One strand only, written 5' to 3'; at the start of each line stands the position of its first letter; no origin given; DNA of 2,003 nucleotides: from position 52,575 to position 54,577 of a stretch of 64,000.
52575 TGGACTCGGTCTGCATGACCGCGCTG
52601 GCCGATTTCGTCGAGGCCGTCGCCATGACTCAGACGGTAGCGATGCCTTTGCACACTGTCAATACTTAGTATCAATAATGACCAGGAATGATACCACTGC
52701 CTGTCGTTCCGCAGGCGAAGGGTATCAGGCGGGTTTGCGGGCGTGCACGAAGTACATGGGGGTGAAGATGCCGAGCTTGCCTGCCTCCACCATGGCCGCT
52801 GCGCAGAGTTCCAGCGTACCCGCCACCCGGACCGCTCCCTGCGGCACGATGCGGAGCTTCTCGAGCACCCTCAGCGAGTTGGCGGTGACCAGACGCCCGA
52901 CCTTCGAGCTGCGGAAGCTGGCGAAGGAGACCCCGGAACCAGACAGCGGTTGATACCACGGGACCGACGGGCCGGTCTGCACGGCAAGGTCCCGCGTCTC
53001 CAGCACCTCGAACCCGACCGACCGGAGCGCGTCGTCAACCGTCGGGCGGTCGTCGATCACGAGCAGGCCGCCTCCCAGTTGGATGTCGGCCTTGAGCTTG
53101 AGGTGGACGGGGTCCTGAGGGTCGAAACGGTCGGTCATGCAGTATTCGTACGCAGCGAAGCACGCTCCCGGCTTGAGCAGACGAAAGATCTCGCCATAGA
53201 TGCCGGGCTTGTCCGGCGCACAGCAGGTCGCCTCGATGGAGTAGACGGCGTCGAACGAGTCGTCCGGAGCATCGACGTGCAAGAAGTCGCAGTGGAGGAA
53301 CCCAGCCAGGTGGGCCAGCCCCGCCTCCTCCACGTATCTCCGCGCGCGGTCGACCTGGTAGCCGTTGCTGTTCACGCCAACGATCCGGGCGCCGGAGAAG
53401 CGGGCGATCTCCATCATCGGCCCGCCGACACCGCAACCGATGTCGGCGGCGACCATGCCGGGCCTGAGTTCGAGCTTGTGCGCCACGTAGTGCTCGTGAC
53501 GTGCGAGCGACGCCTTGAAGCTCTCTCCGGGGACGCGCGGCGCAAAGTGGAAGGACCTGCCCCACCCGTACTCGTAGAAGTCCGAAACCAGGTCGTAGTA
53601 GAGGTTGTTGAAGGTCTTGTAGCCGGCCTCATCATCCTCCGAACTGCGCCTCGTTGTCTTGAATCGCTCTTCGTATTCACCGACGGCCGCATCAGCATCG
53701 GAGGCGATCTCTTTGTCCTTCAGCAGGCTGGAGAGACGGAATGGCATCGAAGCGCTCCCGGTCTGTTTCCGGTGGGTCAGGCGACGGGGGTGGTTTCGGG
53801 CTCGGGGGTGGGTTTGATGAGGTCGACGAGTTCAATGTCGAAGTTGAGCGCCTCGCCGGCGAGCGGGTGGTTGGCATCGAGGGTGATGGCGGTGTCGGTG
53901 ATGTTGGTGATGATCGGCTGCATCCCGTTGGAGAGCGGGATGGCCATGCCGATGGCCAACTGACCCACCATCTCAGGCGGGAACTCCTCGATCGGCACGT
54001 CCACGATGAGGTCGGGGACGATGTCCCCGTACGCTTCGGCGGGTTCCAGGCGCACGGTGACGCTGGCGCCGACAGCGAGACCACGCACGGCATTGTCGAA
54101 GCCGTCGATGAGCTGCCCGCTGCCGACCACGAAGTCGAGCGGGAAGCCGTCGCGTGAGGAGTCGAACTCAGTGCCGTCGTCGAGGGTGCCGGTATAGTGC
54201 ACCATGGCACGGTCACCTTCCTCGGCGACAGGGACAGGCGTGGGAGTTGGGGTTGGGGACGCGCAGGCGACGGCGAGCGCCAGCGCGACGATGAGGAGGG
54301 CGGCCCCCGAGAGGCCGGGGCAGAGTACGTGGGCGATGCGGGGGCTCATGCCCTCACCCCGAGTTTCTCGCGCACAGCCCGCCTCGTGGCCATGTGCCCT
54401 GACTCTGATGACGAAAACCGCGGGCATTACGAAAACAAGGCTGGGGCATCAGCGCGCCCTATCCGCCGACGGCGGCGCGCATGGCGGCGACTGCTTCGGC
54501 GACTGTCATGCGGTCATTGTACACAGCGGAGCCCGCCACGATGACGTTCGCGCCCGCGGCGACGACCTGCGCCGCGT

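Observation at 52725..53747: Eukaryote-like sterol 24-C-methyltransferase in a bacterial context, without neighbouring sterol-synthesis genes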

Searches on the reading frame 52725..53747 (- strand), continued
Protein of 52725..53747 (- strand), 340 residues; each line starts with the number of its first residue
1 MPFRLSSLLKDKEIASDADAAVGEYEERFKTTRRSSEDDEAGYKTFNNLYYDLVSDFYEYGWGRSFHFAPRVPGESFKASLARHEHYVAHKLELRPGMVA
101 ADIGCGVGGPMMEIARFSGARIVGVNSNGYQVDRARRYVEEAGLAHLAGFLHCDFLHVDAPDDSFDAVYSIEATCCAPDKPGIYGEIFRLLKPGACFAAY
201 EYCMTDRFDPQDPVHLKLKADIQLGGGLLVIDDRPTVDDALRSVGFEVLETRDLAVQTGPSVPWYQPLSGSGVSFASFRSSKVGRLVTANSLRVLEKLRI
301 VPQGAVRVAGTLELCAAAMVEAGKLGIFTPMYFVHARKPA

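Call 72: search_solved_structures(query=L024:9087-10208:-, max_evalue=0.00001)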
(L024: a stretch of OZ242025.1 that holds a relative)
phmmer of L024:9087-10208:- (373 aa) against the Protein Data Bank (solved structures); distinct sequences matched with E-value up to 0.00001: 13.
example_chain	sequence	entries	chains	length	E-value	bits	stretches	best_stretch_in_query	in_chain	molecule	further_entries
4qdf_B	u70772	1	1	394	4.7e-28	101.4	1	37-209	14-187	3-ketosteroid 9alpha-hydroxylase oxygenase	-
4qdc_A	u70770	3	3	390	4.9e-28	101.4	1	40-208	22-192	3-ketosteroid 9alpha-hydroxylase oxygenase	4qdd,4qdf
2zyl_A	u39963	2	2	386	3e-26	95.5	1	37-208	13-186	POSSIBLE OXIDOREDUCTASE | 3-ketosteroid-9-alpha-monooxygenase oxygenase subunit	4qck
6wnc_A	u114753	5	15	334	5.8e-13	51.7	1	49-208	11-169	SxtDIOX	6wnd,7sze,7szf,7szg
6wn3_A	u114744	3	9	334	7.3e-13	51.4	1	50-209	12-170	SxtT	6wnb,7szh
3gb4_A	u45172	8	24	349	3.5e-12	49.2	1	49-209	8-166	DdmC | Dicamba O-demethylase, oxygenase component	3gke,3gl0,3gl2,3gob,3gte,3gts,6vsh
9ina_A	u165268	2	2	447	4.7e-11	45.4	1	68-211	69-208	Rieske (2Fe-2S) domain protein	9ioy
7qwt_A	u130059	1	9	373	7e-11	44.9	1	48-210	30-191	Rieske (2Fe-2S) domain protein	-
7fjl_A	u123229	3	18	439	6.5e-10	41.7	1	69-213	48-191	Rieske (2Fe-2S) domain protein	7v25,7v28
7fhr_A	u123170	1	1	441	2e-09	40.1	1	69-219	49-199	Putative Phthalate 4,5-dioxygenase, subunit alpha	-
8jng_A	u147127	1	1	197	5.5e-08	35.3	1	46-135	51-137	Methanesulfonate monooxygenase ferredoxin subunit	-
6icp_A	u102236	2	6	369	4.8e-06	29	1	73-153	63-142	Methylxanthine N1-demethylase NdmA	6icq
6ick_A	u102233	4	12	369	4.8e-06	29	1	73-153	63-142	Methylxanthine N1-demethylase NdmA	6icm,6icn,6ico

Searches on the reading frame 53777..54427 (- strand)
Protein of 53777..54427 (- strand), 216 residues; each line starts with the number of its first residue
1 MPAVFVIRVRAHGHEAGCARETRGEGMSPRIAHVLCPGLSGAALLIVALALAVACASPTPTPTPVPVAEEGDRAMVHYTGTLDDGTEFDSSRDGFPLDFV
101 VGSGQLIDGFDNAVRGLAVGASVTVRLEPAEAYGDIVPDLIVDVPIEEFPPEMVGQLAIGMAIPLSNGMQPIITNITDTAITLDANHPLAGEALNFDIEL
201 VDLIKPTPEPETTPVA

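Call 64: search_protein_families(library=pfam, proteins=[window:53777-54427:-], max_evalue=0.0001)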
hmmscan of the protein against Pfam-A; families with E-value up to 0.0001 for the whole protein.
window:53777-54427:- (216 aa): 1 family
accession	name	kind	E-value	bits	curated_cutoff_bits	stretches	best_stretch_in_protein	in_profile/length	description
PF00254.34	FKBP_C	-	1.4e-18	67.4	21.1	1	68-200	5-93/94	FKBP-type peptidyl-prolyl cis-trans isomerase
